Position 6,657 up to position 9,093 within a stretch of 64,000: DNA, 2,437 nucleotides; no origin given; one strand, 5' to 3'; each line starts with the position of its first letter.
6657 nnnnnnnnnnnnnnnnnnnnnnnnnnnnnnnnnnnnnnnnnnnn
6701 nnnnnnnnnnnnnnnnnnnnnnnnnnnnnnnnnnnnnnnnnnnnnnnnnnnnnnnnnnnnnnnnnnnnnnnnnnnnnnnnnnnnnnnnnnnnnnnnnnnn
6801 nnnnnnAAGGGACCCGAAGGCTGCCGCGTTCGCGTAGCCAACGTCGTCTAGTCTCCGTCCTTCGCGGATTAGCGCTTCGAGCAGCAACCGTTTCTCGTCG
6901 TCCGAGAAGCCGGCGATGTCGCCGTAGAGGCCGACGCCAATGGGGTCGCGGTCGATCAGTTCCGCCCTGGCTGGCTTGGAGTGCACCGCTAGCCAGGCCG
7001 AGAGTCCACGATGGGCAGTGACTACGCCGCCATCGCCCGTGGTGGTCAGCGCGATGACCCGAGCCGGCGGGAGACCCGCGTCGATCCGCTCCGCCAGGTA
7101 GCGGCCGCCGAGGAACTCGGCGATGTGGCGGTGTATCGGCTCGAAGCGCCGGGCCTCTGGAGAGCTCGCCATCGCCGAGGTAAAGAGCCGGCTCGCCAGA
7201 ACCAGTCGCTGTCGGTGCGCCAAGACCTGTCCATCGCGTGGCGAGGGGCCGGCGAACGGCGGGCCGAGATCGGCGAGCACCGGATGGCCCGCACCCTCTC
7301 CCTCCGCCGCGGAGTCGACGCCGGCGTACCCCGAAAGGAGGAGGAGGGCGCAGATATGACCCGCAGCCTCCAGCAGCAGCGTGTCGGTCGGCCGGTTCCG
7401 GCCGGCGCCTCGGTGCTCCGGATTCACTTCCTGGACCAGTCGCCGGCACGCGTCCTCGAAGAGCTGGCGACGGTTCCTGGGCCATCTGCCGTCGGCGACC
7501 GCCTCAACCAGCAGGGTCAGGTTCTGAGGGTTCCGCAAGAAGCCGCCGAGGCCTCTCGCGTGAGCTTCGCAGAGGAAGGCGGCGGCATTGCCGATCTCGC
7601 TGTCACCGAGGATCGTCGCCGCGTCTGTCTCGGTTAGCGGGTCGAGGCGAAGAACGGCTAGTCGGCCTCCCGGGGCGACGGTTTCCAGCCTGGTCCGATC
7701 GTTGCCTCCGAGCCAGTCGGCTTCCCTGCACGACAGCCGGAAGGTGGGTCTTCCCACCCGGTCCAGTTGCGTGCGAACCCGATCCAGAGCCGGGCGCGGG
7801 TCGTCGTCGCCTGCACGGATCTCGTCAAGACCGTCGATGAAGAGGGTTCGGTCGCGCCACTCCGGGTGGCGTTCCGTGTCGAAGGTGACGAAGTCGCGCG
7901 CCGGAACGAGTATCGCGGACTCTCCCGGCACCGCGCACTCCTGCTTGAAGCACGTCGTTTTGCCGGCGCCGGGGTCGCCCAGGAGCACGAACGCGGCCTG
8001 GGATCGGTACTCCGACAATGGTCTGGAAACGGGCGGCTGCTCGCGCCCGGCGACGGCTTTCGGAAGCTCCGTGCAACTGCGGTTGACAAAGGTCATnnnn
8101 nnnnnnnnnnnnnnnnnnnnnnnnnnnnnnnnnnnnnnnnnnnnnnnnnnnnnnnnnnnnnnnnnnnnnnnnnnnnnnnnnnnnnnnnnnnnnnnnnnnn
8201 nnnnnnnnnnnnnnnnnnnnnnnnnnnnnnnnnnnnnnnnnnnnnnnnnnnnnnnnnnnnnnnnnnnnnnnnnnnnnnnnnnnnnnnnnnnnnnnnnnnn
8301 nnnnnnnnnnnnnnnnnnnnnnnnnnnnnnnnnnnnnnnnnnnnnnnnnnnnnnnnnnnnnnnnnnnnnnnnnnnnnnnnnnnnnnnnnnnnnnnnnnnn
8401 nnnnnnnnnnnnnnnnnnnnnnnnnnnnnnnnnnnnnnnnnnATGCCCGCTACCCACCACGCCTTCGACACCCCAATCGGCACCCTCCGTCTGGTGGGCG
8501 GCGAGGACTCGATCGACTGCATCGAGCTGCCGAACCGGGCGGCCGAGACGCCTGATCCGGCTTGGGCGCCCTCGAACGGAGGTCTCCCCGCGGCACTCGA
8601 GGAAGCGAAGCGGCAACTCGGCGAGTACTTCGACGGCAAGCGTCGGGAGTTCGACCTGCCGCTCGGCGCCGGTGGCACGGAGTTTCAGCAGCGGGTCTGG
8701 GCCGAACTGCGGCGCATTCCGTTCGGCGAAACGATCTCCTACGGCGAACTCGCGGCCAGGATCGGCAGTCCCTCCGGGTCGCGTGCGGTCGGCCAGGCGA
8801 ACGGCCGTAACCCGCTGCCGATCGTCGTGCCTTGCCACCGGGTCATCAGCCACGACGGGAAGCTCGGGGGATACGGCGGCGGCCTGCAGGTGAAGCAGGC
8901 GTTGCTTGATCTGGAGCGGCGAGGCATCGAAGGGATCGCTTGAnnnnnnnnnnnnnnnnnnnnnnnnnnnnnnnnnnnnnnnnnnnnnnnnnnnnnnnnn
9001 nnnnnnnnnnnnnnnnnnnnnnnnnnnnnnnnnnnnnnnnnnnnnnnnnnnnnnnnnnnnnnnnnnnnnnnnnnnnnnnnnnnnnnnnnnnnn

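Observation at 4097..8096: NACHT/STAND NTPase joined to a far-C-terminal PD-(D/E)xK-like nuclease motif: candidate defence system with inverted domain order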

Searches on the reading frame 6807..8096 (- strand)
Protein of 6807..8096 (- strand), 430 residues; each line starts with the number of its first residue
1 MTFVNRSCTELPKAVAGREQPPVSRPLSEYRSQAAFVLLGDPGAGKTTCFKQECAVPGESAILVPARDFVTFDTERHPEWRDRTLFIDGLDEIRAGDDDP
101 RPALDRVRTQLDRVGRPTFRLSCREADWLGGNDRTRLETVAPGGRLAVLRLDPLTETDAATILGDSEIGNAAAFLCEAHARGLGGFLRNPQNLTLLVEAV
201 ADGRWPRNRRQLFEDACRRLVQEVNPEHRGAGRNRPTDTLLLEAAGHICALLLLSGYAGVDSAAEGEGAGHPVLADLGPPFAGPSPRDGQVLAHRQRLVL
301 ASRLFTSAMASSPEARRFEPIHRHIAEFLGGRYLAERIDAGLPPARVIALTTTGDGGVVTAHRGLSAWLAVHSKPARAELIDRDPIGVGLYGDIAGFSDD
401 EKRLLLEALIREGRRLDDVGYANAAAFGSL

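Call 47: find_related_loci(query=A2, collection=genome_contigs, flank=10000)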
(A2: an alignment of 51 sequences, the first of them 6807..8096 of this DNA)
Query A2 (430 aa) in genome_contigs; peptide patterns used: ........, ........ (x = any residue, [..] = any of these).
599 stretches matched a pattern (row limit reached: there are more); 469 encode a relative of the query (tblastn E <= 1e-3); the best 80 are kept; 80 distinct loci.
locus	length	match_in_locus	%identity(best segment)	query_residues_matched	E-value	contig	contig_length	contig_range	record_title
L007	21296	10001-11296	69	1-430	0e+0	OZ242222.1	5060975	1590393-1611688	MAG: Candidatus Multivorans sp. isolate 294fb325-5f7d-45f9-a7ea-d7aadbeafeef genome assembly, chromosome: 1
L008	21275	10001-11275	56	3-427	7e-142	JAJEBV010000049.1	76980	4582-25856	MAG: Thermoanaerobaculia bacterium isolate jk18x9bins.56 k141_335752, whole genome shotgun sequence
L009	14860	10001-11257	57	3-421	2e-141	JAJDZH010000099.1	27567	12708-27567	MAG: Thermoanaerobaculia bacterium isolate jk18x40bins.27 k141_853589, whole genome shotgun sequence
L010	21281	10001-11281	56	3-430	7e-141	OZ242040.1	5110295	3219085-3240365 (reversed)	MAG: Candidatus Multivorans sp. isolate cd603fe2-36ea-45dd-b21b-4d1cbeb73145 genome assembly, chromosome: 1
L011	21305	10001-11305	57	1-430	3e-140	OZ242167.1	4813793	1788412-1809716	MAG: Candidatus Multivorans sp. isolate 7fb352fe-185d-4cb3-939b-2af4a04fcc16 genome assembly, chromosome: 1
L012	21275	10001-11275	56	3-427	3e-140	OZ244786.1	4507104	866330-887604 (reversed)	MAG: Candidatus Multivorans sp. isolate 506956bb-d3ba-4b36-a8b3-9439da49a84d genome assembly, chromosome: 1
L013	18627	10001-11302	56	1-430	6e-128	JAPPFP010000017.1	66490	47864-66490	MAG: Acidobacteriota bacterium isolate RHO1_bin_33 NODE_970_length_66490_cov_974.643923, whole genome shotgun sequence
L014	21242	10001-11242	49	3-430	2e-124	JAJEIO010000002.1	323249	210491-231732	MAG: Candidatus Latescibacterota bacterium isolate p16x65bins.25 k141_289998, whole genome shotgun sequence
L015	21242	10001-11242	50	3-430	7e-123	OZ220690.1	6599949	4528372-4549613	MAG: Candidatus Latescibacterota bacterium isolate 4544edd8-ea3d-4877-aa30-594cc490bc13 genome assembly, chromosome: 1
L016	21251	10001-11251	50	3-430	3e-122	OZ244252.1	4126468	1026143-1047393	MAG: uncultured Candidatus Entotheonella sp. isolate 65fe1b67-1d6c-4ee1-a728-c1902880f996 genome assembly, chromosome: 1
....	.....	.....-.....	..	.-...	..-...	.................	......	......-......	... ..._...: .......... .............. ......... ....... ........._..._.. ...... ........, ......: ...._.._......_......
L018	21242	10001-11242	50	3-430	9e-121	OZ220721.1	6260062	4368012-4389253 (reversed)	MAG: Candidatus Latescibacterota bacterium isolate 1fb1e748-2903-4aab-acc2-5860c344c101 genome assembly, chromosome: 1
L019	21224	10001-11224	49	3-430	1e-120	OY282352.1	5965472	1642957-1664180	MAG: uncultured Latescibacteria bacterium genome assembly, chromosome: 1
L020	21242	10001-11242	50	3-430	2e-119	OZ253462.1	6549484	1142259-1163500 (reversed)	MAG: Candidatus Latescibacterota bacterium isolate 85c596c4-e601-42f5-bc00-22a25924bb3e genome assembly, chromosome: 1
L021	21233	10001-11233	51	3-430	5e-119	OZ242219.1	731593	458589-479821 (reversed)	MAG: Candidatus Azotimanducaceae bacterium isolate 4e3f4a33-5720-4edb-bbdd-4cf11a4da1b9 genome assembly, chromosome: 1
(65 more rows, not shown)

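Call 55: predict_structure(alignment_id=A2)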
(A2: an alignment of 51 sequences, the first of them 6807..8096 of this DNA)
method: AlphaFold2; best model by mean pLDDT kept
length: 430 residues; sequences in the alignment: 51
mean_pLDDT: 82.7   pTM: 0.82
mean pLDDT of the five models: 82.7, 81.7, 73.6, 73.1, 71.1
residues with pLDDT >= 90: 148; 70-90: 221; 50-70: 50; < 50: 11
segments of 3 or more residues with pLDDT < 50: 427-430
pLDDT, mean of each block of 10 residues (from residue 1): 82 63 86 90 85 84 88 83 91 66 88 91 85 87 84 92 84 92 87 89 86 92 73 75 94 83 58 75 76 85 78 67 90 96 91 73 90 93 87 86 90 72 49
secondary structure, 60 per line:
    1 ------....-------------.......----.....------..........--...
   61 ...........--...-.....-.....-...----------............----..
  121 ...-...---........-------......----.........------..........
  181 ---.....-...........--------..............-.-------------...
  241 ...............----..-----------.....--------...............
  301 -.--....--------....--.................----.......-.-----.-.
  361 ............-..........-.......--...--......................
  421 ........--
elements in order: E7-10 E24-26 H27-30 E35-39 H46-55 E61-65 H66-71 H78-82 E84-88 H103-114 E119-123 H131-138 E146-151 H156-164 H171-180 H184-188 H190-200 H209-222 H238-255 H274-277 H286-300 E305-308 E317-320 H323-339 H344-350 H360-372 H374-383 H385-391 H399-428

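Call 59: fold_search(model_id=the predicted structure, library=pdb)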
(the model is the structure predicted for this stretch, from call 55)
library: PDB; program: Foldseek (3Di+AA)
matches with E <= 10: 1364; with E <= 0.001: 112
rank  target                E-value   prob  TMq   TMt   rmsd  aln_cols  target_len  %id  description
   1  5irm_C                4.8e-10  1.00  0.56  0.33   8.3       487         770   13  Crystal structure of rabbit NOD2 in an ADP-bound state (Crystal form2) (released 2016-06-29)
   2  8fvu_B                4.7e-09  1.00  0.33  0.17  14.5       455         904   12  Cryo-EM structure of human Needle/NAIP/NLRC4 (R288A) (released 2024-01-03)
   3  4kxf_B                6.7e-09  1.00  0.59  0.30   9.6       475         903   11  Crystal structure of NLRC4 reveals its autoinhibition mechanism (released 2013-07-24)
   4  4kxf_N                8.6e-09  1.00  0.59  0.31   8.7       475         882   10  Crystal structure of NLRC4 reveals its autoinhibition mechanism (released 2013-07-24)
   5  4kxf_F                1.3e-08  1.00  0.57  0.30   9.2       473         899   11  Crystal structure of NLRC4 reveals its autoinhibition mechanism (released 2013-07-24)
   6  4kxf_K                1.4e-08  1.00  0.56  0.29   9.5       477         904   12  Crystal structure of NLRC4 reveals its autoinhibition mechanism (released 2013-07-24)
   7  9xrl_2                1.9e-08  1.00  0.43  0.22   9.1       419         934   12  Structure of mouse cytoplasmic lattice (CPL) repeating unit (released 2026-03-18)
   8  4kxf_H                2.0e-08  1.00  0.56  0.29   9.5       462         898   12  Crystal structure of NLRC4 reveals its autoinhibition mechanism (released 2013-07-24)
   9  4kxf_D                2.1e-08  1.00  0.58  0.30   9.5       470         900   12  Crystal structure of NLRC4 reveals its autoinhibition mechanism (released 2013-07-24)
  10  9xrl_0                2.4e-08  1.00  0.41  0.22   9.3       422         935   12  Structure of mouse cytoplasmic lattice (CPL) repeating unit (released 2026-03-18)
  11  9dh3_A                2.7e-08  1.00  0.46  0.19   9.4       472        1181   14  Cryo-EM structure of NLRP3 complex with Compound C (released 2024-12-25)
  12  8swk_A                3.0e-08  1.00  0.55  0.31   6.6       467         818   11  Cryo-EM structure of NLRP3 closed hexamer (released 2024-02-14)
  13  8fvu_A                3.0e-08  1.00  0.32  0.13  15.7       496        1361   12  Cryo-EM structure of human Needle/NAIP/NLRC4 (R288A) (released 2024-01-03)
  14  9xrl_7                3.1e-08  1.00  0.42  0.22   9.1       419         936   12  Structure of mouse cytoplasmic lattice (CPL) repeating unit (released 2026-03-18)
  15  4kxf_P                6.0e-08  1.00  0.57  0.31   9.1       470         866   11  Crystal structure of NLRC4 reveals its autoinhibition mechanism (released 2013-07-24)
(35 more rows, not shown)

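Call 80: find_related_loci(query=A2, collection=viral_contigs, flank=6000)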
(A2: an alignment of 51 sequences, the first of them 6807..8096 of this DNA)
Query A2 (430 aa) in viral_contigs; peptide patterns used: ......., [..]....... (x = any residue, [..] = any of these).
129 stretches matched a pattern, but none encodes a relative of the query by tblastn (E <= 1e-3).

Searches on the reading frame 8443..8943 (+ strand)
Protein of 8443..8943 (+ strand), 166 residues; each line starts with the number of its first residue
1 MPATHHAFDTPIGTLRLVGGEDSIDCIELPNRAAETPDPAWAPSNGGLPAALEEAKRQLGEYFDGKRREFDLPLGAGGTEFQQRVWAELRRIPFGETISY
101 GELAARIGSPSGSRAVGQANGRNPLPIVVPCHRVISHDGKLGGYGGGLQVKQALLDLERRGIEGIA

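Call 4: search_protein_families(library=pfam, proteins=[window:8443-8943:+], max_evalue=0.1)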
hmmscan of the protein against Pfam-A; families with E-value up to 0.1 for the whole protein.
window:8443-8943:+ (166 aa): 2 families
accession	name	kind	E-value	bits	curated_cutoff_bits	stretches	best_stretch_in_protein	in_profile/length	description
PF01035.26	DNA_binding_1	-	8.1e-36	122.2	27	1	80-159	1-80/81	6-O-methylguanine DNA methyltransferase, DNA binding domain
PF02870.21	Methyltransf_1N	-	1.2e-08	35.8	21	1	7-74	5-69/71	6-O-methylguanine DNA methyltransferase, ribonuclease-like domain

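Call 6: search_protein_families(library=ncbifam, proteins=[window:8443-8943:+], max_evalue=0.1)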
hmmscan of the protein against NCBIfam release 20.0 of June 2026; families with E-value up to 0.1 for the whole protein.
window:8443-8943:+ (166 aa): 5 families
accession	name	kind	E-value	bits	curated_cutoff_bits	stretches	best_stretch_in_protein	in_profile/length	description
TIGR00589.1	ogt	superfamily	8.5e-36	121.9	46.4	1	79-158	1-80/80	methylated-DNA--[protein]-cysteine S-methyltransferase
NF007626.0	PRK10286.1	equivalog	1e-29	103.8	192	1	58-157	65-165/171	methylated-DNA--[protein]-cysteine S-methyltransferase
NF011964.0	PRK15435.1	equivalog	4.8e-28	98.2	345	1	57-160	247-350/354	bifunctional DNA-binding transcriptional regulator/O6-methylguanine-DNA methyltransferase Ada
NF041132.1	DNA_protcyst_Mta_Thcoc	equivalog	7.6e-18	64.9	250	1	77-158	89-168/169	methylated-DNA--protein-cysteine methyltransferase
NF003022.0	PRK03887.1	equivalog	5.1e-17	62.2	164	1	77-158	89-168/175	methylated-DNA--protein-cysteine methyltransferase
